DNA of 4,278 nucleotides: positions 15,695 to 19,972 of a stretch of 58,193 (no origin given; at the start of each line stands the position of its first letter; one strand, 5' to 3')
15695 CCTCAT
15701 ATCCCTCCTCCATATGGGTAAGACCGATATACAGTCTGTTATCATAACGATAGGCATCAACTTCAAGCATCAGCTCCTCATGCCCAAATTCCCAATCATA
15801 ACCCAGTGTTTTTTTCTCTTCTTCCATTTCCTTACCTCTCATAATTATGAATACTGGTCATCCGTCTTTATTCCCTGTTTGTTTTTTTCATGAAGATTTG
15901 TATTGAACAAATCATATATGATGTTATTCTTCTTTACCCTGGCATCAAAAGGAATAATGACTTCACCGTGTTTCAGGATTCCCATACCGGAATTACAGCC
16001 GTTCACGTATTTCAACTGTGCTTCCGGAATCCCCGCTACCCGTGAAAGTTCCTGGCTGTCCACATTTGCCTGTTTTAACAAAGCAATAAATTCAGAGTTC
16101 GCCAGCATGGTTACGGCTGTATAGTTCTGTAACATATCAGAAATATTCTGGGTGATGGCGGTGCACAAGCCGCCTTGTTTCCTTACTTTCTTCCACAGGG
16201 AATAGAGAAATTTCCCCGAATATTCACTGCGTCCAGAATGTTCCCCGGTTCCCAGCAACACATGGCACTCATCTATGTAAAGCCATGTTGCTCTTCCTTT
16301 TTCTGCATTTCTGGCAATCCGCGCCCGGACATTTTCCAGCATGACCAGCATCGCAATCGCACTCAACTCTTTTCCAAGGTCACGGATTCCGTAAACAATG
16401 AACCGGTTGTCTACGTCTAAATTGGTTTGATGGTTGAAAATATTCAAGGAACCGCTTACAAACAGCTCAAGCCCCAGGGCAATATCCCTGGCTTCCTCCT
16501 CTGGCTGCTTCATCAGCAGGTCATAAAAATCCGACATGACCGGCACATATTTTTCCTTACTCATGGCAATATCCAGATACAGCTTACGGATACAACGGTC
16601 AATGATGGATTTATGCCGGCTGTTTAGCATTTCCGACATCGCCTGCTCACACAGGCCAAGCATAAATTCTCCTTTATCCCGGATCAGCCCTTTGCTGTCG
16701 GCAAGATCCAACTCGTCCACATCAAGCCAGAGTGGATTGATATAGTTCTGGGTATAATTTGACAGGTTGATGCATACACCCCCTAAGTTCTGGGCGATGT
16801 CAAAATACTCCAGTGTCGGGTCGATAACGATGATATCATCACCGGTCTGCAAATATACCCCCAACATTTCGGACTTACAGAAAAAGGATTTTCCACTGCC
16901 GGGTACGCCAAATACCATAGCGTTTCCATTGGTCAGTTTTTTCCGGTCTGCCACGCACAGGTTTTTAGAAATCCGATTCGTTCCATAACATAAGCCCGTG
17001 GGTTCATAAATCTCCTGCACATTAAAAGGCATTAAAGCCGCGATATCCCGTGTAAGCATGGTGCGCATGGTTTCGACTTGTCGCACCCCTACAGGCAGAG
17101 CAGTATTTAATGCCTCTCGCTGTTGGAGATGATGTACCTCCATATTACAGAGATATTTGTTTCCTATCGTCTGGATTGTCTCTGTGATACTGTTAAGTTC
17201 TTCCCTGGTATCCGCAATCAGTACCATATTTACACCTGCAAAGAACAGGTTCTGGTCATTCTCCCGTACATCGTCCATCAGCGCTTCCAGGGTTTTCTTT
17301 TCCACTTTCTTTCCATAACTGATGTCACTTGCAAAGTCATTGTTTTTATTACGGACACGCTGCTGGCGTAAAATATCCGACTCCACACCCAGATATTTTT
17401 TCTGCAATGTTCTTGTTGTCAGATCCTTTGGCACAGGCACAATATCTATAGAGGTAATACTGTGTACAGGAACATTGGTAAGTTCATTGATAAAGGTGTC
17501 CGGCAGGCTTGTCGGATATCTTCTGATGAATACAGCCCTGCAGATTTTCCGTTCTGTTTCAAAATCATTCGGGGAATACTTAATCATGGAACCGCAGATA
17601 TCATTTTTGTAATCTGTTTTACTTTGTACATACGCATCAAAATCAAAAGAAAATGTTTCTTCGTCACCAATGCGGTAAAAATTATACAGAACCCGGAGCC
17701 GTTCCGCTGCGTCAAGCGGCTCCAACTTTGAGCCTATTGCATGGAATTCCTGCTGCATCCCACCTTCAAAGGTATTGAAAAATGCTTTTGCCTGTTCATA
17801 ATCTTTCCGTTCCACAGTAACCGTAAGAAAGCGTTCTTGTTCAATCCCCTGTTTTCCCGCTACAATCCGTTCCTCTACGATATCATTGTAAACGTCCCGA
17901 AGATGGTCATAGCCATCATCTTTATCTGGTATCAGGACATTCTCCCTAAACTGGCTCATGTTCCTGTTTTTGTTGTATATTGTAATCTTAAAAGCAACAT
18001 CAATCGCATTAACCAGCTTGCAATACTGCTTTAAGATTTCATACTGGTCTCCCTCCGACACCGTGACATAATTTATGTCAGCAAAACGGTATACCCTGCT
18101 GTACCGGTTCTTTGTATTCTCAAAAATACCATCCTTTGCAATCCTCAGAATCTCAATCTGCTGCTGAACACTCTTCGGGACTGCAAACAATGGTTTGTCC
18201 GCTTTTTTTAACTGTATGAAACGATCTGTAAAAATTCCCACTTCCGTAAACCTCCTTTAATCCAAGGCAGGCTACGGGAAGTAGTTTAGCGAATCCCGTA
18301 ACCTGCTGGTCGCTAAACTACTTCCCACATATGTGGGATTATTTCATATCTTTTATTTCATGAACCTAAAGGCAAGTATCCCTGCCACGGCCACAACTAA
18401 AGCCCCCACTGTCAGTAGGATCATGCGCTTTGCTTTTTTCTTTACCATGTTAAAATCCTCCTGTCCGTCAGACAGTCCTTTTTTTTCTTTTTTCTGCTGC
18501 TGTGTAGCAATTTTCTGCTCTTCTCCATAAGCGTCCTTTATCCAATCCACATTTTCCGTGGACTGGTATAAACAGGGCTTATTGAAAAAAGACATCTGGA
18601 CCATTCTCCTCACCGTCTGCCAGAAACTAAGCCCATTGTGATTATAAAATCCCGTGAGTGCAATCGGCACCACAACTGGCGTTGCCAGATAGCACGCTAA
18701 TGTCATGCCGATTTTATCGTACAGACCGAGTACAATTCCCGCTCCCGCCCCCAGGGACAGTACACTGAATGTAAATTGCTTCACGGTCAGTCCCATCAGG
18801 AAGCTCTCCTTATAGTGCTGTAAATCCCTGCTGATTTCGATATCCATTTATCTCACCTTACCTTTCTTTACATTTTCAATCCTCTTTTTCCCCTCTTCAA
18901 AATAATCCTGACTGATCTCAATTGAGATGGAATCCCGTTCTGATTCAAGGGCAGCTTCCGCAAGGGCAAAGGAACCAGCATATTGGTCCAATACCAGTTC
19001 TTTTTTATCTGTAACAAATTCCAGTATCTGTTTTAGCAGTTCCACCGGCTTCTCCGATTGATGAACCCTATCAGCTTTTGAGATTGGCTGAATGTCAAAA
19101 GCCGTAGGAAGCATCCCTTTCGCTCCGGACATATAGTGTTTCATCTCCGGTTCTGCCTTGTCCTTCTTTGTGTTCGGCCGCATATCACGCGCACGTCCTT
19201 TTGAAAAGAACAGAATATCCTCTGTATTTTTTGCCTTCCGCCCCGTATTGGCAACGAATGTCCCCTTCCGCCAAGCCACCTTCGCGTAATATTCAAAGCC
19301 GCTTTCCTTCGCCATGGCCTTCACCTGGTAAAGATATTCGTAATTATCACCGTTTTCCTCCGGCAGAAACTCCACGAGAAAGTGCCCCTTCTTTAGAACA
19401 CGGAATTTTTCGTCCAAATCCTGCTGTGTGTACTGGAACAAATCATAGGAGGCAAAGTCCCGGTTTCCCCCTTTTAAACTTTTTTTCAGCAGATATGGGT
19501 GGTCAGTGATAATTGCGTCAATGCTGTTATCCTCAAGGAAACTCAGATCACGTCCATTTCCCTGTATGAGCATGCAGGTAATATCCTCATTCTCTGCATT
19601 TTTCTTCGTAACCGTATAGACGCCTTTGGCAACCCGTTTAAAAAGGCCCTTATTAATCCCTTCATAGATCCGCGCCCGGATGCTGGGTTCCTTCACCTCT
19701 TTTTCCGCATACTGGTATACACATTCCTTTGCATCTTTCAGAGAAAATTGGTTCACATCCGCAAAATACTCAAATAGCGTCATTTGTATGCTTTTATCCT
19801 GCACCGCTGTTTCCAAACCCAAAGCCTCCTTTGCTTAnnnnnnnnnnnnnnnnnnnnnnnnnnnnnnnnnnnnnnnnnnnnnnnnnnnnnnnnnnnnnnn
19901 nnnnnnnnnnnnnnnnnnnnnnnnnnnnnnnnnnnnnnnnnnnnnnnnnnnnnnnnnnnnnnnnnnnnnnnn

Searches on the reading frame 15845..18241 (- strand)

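Call 62: search_protein_families(library=pfam, proteins=[window:15845-18241:-], max_evalue=0.001)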
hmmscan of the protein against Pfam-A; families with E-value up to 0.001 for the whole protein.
window:15845-18241:- (798 aa): 3 families
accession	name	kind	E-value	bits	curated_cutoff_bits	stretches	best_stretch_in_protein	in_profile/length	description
PF19044.6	P-loop_TraG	-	8.1e-16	58.1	25.8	1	433-745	24-341/413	TraG P-loop domain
PF01935.23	DUF87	-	5.8e-05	23.7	23.2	1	443-558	28-144/220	Helicase HerA, central domain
PF12846.13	AAA_10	-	0.00026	20.6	27.5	0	434-622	17-200/362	AAA-like domain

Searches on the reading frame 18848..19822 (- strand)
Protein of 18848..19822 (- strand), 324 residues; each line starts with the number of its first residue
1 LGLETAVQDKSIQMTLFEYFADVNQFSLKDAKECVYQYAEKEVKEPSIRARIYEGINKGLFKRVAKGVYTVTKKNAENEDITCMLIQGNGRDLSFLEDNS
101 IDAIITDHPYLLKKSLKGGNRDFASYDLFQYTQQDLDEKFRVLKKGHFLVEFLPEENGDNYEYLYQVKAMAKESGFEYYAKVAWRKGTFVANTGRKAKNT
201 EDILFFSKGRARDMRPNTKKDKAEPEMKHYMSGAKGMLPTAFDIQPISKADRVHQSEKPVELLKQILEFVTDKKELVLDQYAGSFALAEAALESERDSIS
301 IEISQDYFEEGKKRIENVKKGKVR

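Call 62: search_protein_families(library=pfam, proteins=[window:18848-19822:-], max_evalue=0.001)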
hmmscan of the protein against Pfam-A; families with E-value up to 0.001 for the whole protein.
window:18848-19822:- (324 aa): 1 family
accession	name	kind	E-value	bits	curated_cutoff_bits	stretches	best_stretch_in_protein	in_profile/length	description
PF01555.25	N6_N4_Mtase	-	2.3e-26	93.6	26.7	1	101-312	1-220/221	DNA methylase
